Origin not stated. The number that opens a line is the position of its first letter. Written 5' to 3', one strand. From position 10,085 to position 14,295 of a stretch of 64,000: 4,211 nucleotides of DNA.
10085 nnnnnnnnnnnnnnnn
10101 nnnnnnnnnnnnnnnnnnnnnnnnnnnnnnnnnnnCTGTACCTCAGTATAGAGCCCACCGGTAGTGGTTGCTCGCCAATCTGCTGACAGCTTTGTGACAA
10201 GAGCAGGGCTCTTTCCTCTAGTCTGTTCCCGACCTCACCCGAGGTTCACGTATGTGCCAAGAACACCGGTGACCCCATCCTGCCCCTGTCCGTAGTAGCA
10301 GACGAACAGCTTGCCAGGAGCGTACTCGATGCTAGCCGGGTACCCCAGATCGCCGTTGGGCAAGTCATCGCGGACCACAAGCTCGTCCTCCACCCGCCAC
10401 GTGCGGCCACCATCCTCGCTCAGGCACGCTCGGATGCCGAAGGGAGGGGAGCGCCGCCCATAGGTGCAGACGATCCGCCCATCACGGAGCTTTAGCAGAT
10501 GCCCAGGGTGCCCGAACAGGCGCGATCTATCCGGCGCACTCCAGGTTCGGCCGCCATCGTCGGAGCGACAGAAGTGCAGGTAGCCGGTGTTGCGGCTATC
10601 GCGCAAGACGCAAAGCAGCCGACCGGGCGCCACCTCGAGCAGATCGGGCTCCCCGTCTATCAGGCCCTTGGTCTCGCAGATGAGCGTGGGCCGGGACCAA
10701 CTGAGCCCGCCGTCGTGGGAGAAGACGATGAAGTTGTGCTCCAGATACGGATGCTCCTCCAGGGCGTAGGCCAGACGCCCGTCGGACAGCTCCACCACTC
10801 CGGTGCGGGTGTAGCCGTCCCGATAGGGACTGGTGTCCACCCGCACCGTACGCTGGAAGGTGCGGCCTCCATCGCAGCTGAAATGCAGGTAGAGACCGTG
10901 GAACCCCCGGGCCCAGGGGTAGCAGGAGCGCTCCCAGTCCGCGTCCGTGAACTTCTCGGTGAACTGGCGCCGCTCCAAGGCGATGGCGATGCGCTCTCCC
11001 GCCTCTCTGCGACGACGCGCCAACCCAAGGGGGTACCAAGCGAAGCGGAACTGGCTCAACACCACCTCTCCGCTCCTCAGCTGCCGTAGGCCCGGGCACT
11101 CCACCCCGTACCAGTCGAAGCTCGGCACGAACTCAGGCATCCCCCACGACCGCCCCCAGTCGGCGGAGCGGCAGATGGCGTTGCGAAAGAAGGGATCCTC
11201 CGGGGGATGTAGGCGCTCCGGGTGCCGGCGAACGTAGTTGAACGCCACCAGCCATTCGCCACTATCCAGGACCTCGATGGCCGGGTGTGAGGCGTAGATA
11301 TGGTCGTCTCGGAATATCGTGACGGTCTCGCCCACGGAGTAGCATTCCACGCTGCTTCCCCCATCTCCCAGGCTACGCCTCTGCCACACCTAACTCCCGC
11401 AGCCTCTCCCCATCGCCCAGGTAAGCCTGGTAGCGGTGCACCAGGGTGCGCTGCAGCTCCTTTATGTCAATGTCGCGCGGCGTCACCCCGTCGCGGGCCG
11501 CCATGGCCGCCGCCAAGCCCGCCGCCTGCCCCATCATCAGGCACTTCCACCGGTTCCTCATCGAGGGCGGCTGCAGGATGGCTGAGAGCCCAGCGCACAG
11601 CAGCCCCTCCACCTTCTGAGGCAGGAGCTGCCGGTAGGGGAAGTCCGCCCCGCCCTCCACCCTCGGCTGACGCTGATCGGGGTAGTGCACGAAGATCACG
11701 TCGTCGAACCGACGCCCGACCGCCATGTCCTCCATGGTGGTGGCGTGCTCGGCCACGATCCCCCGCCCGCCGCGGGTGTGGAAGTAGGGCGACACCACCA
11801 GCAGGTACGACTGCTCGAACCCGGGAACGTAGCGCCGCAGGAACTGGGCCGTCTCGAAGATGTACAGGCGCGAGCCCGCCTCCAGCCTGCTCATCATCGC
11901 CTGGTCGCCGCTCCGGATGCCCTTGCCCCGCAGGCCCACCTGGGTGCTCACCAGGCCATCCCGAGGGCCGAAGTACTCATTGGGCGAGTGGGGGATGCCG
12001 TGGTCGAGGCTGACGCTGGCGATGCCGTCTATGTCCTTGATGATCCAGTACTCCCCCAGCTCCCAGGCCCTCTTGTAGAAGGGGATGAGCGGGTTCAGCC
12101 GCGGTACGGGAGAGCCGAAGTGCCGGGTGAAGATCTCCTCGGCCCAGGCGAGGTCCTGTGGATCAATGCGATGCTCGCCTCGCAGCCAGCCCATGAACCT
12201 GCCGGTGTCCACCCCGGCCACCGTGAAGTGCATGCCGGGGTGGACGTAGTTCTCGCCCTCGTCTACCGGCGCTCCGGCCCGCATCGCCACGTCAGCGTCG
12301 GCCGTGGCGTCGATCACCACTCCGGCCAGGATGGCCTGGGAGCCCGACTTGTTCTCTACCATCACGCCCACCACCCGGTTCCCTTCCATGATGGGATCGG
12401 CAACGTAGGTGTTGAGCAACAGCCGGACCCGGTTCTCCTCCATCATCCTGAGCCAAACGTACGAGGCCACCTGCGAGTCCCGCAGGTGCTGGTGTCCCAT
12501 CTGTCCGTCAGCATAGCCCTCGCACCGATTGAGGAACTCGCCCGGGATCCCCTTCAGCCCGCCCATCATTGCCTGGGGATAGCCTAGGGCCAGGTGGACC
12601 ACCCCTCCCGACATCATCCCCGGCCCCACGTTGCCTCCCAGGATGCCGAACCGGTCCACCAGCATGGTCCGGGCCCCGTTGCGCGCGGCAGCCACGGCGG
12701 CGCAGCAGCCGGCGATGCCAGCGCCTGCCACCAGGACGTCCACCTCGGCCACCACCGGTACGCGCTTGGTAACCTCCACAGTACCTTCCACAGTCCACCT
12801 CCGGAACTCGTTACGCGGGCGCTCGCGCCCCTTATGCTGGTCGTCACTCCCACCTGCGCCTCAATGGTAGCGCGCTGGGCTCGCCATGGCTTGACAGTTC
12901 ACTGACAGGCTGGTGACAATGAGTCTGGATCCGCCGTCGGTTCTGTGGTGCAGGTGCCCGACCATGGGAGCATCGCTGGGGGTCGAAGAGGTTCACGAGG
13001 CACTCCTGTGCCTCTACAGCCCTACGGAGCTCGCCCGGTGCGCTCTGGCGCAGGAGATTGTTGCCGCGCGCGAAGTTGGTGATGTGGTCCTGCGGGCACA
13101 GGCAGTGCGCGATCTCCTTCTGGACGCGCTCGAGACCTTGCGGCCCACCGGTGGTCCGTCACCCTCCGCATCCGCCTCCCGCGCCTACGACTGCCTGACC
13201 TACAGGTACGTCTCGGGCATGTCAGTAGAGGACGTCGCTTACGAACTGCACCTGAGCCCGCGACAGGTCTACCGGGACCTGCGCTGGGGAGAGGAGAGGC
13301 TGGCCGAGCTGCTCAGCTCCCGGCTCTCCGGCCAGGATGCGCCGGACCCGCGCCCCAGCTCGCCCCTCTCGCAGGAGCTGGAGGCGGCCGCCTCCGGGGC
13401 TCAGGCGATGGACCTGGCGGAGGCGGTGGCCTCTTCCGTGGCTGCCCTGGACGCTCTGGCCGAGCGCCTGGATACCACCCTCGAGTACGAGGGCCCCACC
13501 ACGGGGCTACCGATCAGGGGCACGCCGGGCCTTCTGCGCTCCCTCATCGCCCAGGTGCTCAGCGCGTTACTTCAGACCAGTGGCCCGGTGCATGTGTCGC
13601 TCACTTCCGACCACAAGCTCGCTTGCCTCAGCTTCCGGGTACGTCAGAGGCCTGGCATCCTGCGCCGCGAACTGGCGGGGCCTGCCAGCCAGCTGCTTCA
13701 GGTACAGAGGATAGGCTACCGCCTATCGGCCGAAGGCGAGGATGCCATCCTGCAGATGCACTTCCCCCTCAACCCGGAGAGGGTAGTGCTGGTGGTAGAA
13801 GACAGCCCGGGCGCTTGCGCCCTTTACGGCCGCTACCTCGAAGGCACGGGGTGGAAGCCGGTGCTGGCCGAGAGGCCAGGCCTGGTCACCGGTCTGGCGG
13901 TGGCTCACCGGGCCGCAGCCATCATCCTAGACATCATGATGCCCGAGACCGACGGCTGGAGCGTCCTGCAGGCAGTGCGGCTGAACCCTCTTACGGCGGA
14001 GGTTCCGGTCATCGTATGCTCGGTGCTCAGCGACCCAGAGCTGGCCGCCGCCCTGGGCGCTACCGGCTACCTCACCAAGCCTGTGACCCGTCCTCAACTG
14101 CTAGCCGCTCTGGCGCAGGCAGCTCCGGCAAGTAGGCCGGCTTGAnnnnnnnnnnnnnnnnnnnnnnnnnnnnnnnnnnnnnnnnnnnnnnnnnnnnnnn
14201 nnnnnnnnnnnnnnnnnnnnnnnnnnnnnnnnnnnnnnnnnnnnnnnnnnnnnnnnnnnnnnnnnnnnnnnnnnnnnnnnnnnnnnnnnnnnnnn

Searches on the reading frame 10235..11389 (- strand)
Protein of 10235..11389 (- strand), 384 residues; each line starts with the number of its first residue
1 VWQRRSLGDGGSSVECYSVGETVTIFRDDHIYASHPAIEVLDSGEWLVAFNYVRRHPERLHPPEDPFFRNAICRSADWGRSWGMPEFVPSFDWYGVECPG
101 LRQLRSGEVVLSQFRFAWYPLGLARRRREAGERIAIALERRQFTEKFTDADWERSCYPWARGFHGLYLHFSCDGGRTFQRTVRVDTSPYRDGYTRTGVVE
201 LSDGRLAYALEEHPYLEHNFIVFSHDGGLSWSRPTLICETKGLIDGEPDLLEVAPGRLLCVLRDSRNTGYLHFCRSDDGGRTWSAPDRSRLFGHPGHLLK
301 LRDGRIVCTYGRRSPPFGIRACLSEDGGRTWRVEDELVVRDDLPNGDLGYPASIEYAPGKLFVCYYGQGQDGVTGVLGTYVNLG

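Call 60: search_protein_families(library=pfam, proteins=[window:10235-11389:-], max_evalue=0.001)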
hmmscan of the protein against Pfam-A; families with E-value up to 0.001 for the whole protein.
window:10235-11389:- (384 aa): 3 families
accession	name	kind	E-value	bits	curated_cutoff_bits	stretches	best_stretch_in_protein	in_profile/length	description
PF13088.12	BNR_2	-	2.1e-17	63.9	31.4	1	168-362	84-276/277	BNR repeat-like domain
PF02012.26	BNR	-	4.4e-06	26.3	27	0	276-284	3-11/12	BNR/Asp-box repeat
PF24316.1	Tli3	-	0.00026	21.8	27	0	155-186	76-103/129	T6SS Tli3 immunity protein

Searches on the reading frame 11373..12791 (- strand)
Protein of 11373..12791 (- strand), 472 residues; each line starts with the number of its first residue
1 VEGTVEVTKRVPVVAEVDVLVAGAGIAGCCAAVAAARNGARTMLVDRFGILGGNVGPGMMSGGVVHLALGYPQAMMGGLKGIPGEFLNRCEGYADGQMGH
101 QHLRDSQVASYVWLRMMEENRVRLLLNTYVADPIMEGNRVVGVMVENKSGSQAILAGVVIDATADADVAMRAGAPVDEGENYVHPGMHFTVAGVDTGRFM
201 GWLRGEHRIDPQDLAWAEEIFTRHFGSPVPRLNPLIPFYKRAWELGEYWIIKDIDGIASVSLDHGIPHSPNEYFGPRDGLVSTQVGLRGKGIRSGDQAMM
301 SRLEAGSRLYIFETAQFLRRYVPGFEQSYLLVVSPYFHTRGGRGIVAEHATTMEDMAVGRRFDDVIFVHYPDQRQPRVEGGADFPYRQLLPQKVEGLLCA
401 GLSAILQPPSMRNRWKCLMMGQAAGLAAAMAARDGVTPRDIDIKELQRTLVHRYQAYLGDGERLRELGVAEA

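Call 60: search_protein_families(library=pfam, proteins=[window:11373-12791:-], max_evalue=0.001)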
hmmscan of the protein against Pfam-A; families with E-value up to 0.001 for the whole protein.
window:11373-12791:- (472 aa): 6 families
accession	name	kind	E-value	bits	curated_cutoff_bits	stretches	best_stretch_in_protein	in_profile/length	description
PF12831.13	FAD_oxidored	-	4.8e-66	224.2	27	1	18-450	1-416/416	FAD dependent oxidoreductase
PF01134.28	GIDA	-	5.6e-06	26.1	22.1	1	18-149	1-137/391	Glucose inhibited division protein A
PF01266.30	DAO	-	1.9e-05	24.8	27.9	1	18-54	1-38/353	FAD dependent oxidoreductase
PF00890.30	FAD_binding_2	-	7.7e-05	22.5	20.4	1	18-54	1-37/414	FAD binding domain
PF13450.12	NAD_binding_8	-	0.00023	21.8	21.9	1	21-57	1-37/68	NAD(P)-binding Rossmann-like domain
PF01946.23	Thi4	-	0.00097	18.9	26.2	0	14-152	15-144/235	Thi4 family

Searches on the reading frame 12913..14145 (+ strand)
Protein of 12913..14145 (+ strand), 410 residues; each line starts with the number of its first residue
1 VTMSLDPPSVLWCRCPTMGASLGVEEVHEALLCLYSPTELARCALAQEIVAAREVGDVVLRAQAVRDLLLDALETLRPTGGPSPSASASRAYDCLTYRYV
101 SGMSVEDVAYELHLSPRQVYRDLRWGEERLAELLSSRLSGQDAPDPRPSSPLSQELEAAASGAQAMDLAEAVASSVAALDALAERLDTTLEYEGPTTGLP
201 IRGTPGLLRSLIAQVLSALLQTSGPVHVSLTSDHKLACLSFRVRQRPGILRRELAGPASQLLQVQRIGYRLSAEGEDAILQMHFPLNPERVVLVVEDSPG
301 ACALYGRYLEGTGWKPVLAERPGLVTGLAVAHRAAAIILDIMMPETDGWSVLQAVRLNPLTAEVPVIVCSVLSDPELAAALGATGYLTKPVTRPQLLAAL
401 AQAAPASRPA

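Call 5: search_protein_families(library=pfam, proteins=[window:12913-14145:+], max_evalue=0.1)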
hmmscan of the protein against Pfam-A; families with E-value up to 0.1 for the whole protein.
window:12913-14145:+ (410 aa): 7 families
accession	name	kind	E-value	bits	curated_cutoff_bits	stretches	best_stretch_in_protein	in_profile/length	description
PF00072.30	Response_reg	-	3.6e-14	53.3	30.2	1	292-400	1-110/111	Response regulator receiver domain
PF08281.18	Sigma70_r4_2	-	0.0026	17.8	25.7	1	94-124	18-48/54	Sigma-70, region 4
PF18081.7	FANC_SAP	-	0.03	15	23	1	369-409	8-47/51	Fanconi anemia-associated nuclease SAP domain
PF07638.17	Sigma70_ECF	-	0.056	13.8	21.1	1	95-129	144-178/185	ECF sigma factor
PF00165.29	HTH_AraC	-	0.07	13.7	26.6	0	101-123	7-29/42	Bacterial regulatory helix-turn-helix proteins, AraC family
PF21476.4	PF0610-like_N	-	0.072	13.8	33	0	103-124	15-36/50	PF0610-like, N-terminal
PF13503.11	DUF4123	-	0.081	13.6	25.8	0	143-225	34-114/119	Domain of unknown function (DUF4123)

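Call 8: search_protein_families(library=ncbifam, proteins=[window:12913-14145:+], max_evalue=0.01)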
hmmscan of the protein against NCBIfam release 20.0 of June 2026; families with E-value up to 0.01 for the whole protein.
window:12913-14145:+ (410 aa): 57 families (the best 25 are shown)
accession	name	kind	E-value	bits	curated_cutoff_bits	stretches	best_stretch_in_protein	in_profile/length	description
NF041866.1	EpsW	equivalog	2.1e-12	46.7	200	1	290-396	6-117/131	exopolysaccharide biosynthesis response regulator EpsW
NF007135.0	PRK09581.1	equivalog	7.2e-11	41.6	474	1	326-398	39-114/457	PleD family two-component system response regulator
TIGR01387.1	cztR_silR_copR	subfamily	2.9e-09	36.9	279.2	1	292-400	1-110/218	heavy metal response regulator transcription factor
TIGR02154.1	PhoB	equivalog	3.4e-09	36.3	296.2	1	290-400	3-116/226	phosphate regulon transcriptional regulator PhoB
NF007005.1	PRK09468.1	equivalog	1.1e-08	34.8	331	1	290-400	4-115/237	osmolarity response regulator transcription factor OmpR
NF008567.0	PRK11517.1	equivalog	2.7e-08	33.5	353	1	328-400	39-111/223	response regulator transcription factor HprR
NF007982.1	PRK10710.1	equivalog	4.1e-08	33.1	380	1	290-395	8-113/235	envelope stress response regulator BaeR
NF045944.1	ResRegRpaBCyano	equivalog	5.5e-08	32.5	330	1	331-396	39-104/229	response regulator transcription factor RpaB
NF045505.1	RR_RssB_Pseudo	equivalog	1.1e-07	31.3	700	1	287-393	3-110/394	two-component system response regulator RssB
NF012227.0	AdeR_RR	equivalog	1.7e-07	31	340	1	289-398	11-120/239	efflux system response regulator transcription factor AdeR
NF040689.1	MtrAB_MtrA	equivalog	4.7e-07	29.4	300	1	292-399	1-108/219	MtrAB system response regulator MtrA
NF041733.1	resp_reg_CseB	equivalog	8.2e-07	28.6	350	1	292-400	3-111/228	two-component system response regulator CseB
NF007935.0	PRK10651.1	equivalog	1.6e-06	27.5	250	1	328-404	47-124/216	two-component system response regulator NarL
NF053854.1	RespRegPhoBBctds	equivalog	1.7e-06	27.6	270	1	292-393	1-104/225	two-component system response regulator PhoB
NF038297.2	hybrid_HK_HrmK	equivalog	2.4e-06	26.5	725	1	286-398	487-602/607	hybrid histidine kinase/response regulator HrmK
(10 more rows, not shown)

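Call 88: list_cluster_members(proteins=[P0001, P0011, window:12964-14145:+, window:27739-29940:-])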
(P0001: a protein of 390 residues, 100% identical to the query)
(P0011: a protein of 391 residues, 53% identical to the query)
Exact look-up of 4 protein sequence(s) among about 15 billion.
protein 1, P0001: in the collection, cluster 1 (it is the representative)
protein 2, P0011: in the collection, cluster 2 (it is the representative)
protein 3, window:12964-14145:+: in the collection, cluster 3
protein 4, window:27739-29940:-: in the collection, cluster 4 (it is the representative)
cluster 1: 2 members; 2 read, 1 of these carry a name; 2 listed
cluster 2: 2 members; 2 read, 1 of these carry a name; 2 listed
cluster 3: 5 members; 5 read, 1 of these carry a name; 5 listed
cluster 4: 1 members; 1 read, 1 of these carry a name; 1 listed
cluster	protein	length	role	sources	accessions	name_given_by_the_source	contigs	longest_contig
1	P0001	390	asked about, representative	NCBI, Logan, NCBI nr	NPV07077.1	MAG: response regulator [Anaerolineae bacterium] | response regulator [Anaerolineae bacterium]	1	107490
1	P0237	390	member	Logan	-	-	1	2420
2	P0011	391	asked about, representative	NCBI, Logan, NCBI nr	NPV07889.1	MAG: response regulator [Anaerolineae bacterium] | response regulator [Anaerolineae bacterium]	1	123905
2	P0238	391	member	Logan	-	-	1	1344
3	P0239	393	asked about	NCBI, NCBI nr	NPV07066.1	MAG: response regulator [Anaerolineae bacterium] | response regulator [Anaerolineae bacterium]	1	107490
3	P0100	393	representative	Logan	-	-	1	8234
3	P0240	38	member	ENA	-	-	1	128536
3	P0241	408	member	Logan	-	-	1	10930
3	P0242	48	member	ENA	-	-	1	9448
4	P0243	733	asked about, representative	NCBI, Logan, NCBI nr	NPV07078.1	MAG: response regulator [Anaerolineae bacterium] | response regulator [Anaerolineae bacterium]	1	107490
